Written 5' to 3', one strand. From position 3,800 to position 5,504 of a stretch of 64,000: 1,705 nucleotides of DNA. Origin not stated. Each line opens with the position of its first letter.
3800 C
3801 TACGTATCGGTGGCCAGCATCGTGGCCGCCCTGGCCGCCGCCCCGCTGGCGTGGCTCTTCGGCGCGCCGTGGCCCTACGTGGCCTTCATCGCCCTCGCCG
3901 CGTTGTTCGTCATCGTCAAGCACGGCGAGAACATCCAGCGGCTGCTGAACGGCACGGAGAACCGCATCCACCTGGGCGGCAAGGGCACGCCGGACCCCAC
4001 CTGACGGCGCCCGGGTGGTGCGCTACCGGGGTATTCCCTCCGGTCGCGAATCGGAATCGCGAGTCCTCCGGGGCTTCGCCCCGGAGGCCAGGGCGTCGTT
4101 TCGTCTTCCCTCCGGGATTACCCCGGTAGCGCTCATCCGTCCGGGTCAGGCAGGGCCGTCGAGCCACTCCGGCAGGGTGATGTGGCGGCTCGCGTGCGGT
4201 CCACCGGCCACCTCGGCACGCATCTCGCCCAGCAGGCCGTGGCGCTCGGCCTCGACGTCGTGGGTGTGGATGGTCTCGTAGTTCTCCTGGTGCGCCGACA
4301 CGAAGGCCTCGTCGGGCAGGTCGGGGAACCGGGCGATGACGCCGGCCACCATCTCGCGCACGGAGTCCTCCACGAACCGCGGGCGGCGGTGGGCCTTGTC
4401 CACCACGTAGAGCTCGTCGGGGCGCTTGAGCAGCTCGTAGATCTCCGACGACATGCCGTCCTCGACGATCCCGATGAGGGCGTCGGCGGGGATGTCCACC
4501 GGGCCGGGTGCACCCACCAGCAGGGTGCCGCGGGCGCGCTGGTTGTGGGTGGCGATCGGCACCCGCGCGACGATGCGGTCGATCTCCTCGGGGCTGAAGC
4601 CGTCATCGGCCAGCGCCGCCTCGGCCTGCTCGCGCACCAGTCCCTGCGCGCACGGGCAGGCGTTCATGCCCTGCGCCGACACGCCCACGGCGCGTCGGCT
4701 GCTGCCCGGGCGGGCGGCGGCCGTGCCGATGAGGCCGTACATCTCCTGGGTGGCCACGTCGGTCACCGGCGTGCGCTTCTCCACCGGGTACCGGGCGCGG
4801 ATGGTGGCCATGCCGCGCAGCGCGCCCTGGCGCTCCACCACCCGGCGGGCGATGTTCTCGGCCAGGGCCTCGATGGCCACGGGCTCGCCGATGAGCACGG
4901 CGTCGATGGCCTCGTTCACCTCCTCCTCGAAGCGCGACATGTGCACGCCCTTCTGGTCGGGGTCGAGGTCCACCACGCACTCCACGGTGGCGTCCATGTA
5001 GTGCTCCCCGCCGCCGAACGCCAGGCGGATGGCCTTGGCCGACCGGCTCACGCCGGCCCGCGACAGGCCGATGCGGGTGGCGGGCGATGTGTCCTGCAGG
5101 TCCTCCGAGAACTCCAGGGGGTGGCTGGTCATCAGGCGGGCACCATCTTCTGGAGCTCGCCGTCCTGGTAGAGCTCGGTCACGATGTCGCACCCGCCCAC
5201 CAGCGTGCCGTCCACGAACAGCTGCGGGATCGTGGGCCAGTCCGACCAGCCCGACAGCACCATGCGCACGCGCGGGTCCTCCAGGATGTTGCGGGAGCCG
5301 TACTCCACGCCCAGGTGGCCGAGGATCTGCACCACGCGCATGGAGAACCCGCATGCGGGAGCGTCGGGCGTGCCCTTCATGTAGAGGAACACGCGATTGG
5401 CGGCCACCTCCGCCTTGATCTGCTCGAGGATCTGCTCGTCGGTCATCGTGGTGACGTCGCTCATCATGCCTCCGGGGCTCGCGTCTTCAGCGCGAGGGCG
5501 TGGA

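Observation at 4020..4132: Unrecognised ~110-nt structured element present twice, with compensatory base changes (copy A, after plsY)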

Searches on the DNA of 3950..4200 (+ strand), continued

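Call 67: search_with_rna_model(model_id=R1, sources=[L085, L086, L087, L088], max_evalue=0.01, filters=off)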
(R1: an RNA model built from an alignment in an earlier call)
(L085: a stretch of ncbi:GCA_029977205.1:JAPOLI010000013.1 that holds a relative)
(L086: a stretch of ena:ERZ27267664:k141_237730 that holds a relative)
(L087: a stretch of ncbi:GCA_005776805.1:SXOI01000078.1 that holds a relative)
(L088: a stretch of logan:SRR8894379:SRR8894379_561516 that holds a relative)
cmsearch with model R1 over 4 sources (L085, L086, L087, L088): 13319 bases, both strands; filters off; matches with E-value up to 0.01: 4.
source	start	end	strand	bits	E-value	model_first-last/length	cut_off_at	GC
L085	2183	2291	+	31.7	5.5e-05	1-122/122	no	0.72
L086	2183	2291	+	31.7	5.5e-05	1-122/122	no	0.72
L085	2184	2292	-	31.4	6.2e-05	1-122/122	no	0.72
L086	2184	2292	-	31.4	6.2e-05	1-122/122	no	0.72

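Call 71: search_with_rna_model(model_id=R1, sources=[L089, L090, L091, L092, L093, L094, L095], max_evalue=0.01)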
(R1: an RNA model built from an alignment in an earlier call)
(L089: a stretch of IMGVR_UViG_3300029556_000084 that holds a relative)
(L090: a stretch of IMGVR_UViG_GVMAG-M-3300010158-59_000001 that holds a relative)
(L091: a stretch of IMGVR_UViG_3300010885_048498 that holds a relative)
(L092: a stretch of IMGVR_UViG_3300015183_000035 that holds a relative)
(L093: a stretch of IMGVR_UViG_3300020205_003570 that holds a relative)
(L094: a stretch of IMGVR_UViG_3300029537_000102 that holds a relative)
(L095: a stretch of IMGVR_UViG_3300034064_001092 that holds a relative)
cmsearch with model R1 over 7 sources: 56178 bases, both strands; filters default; matches with E-value up to 0.01: 0.
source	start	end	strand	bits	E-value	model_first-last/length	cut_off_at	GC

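Call 87: search_with_rna_model(model_id=R1, sources=[L096, L097, L098], max_evalue=0.1, filters=off)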
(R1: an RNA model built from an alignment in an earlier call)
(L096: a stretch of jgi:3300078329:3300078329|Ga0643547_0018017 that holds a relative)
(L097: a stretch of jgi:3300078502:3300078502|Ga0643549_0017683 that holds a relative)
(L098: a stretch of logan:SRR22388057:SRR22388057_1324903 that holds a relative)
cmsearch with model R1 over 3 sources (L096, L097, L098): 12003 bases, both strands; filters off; matches with E-value up to 0.1: 1.
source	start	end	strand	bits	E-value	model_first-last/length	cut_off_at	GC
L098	420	476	+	19.8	0.011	1-122/122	no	0.75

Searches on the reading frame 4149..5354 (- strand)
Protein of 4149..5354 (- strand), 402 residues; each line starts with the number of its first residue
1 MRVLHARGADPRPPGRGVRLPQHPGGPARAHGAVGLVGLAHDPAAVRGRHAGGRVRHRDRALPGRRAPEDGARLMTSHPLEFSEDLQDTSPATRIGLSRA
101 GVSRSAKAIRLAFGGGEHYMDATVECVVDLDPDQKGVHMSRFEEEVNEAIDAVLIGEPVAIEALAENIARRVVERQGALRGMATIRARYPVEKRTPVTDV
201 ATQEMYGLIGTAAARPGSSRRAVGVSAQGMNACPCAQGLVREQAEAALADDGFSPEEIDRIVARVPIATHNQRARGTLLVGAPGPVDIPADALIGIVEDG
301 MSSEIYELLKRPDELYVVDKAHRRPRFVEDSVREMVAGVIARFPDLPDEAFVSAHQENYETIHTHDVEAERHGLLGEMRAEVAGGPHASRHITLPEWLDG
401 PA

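Call 26: search_protein_families(library=pfam, proteins=[window:4149-5354:-])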
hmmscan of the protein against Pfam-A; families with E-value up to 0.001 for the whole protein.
window:4149-5354:- (402 aa): 1 family
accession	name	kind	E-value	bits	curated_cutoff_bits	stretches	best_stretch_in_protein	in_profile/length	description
PF02649.19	GCHY-1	-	8.1e-59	199.7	25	1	84-369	2-260/260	Type I GTP cyclohydrolase folE2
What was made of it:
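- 4146..5120 (-): Flanking gene folE2, convergent with plsY. Its stop lies 13 nt after copy A. Pfam PF02649, E=8.1e-59 (call 26).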
